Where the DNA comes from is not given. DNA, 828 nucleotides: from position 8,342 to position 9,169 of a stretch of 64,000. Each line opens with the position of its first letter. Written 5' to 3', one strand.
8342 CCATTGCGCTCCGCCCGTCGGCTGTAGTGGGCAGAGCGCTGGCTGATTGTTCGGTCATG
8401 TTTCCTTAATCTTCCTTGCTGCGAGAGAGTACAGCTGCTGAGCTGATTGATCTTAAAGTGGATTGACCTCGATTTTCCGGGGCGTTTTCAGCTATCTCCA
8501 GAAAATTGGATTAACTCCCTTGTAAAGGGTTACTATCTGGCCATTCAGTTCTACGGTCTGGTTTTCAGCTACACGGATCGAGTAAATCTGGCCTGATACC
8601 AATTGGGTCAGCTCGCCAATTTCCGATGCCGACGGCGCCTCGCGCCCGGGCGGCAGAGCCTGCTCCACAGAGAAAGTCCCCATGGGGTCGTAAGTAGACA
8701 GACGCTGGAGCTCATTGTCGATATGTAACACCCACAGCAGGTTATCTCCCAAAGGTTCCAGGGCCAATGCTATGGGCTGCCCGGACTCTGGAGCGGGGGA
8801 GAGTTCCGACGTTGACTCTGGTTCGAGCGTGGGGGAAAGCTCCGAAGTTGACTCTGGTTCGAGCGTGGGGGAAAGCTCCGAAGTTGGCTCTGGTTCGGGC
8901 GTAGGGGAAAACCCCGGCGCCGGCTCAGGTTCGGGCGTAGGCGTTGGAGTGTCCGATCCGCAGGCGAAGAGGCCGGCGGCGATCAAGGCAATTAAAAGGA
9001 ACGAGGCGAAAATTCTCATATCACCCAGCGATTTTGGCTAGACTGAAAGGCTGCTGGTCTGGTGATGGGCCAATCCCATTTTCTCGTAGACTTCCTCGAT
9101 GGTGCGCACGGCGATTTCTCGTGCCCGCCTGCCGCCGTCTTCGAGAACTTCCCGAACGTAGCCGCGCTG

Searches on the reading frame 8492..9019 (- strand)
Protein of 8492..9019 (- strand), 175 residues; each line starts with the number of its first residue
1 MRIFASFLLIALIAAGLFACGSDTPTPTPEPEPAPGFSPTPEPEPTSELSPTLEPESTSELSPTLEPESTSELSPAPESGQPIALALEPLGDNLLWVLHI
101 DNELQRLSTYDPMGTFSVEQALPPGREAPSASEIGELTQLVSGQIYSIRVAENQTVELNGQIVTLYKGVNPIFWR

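Call 3: search_protein_families(library=pfam, proteins=[window:8492-9019:-], max_evalue=1)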
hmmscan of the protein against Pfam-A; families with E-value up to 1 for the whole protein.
window:8492-9019:- (175 aa): 1 family
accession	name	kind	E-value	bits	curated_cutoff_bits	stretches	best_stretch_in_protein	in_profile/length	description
PF05887.16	Trypan_PARP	-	0.00011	22.6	100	1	26-80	58-112/134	Procyclic acidic repetitive protein (PARP)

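Call 4: search_protein_families(library=ncbifam, proteins=[window:8492-9019:-], max_evalue=1)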
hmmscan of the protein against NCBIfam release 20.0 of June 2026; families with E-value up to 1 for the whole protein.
window:8492-9019:- (175 aa): 7 families
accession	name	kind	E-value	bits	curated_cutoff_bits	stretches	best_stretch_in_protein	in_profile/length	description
NF008082.0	PRK10819.1-3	equivalog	0.00073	19.4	265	1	21-79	62-117/242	TonB system transport protein TonB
NF033186.1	internalin_K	exception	0.082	11.3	1100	1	23-56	508-541/604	class 1 internalin InlK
NF041057.1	Rcas_1661_fam_Se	equivalog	0.17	11.4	190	1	11-75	3-67/247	Rcas_1661 family thioredoxin-like (seleno)lipoprotein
NF033845.1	MSCRAMM_ClfB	exception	0.21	9.4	999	1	23-71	544-592/871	MSCRAMM family adhesin clumping factor ClfB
NF033233.1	twin_helix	hypoth_equivalog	0.25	11.2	49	1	1-19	37-55/58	twin transmembrane helix small protein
NF007285.1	PRK09752.1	equivalog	0.51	7.9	1459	1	24-54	925-955/1250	AIDA-I family autotransporter adhesin YfaL/EhaC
NF037973.1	metallo_SslE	exception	0.78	6.9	3000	1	24-67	49-88/1519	lipoprotein metalloprotease SslE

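Call 38: find_encoding_contigs(protein=window:8492-9019:-, flank=10000, max_places=4)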
Protein window:8492-9019:- (175 aa): no gene with exactly this product is on record in the collection.

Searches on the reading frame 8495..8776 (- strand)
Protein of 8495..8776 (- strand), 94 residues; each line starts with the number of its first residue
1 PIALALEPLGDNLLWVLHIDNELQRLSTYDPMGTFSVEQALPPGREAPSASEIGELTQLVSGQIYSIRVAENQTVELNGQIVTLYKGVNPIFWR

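Call 70: find_related_loci(query=A6, collection=metagenome_contigs, flank=6000)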
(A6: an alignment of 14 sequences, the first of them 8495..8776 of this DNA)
Query A6 (94 aa) in metagenome_contigs; peptide patterns used: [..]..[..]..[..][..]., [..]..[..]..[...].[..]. (x = any residue, [..] = any of these).
155 stretches matched a pattern, but none encodes a relative of the query by tblastn (E <= 1e-3).
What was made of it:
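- Tried and rejected: The metagenome-contig scan for the lipoprotein subfamily produced 155 pattern matches, none confirmed (call 70).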
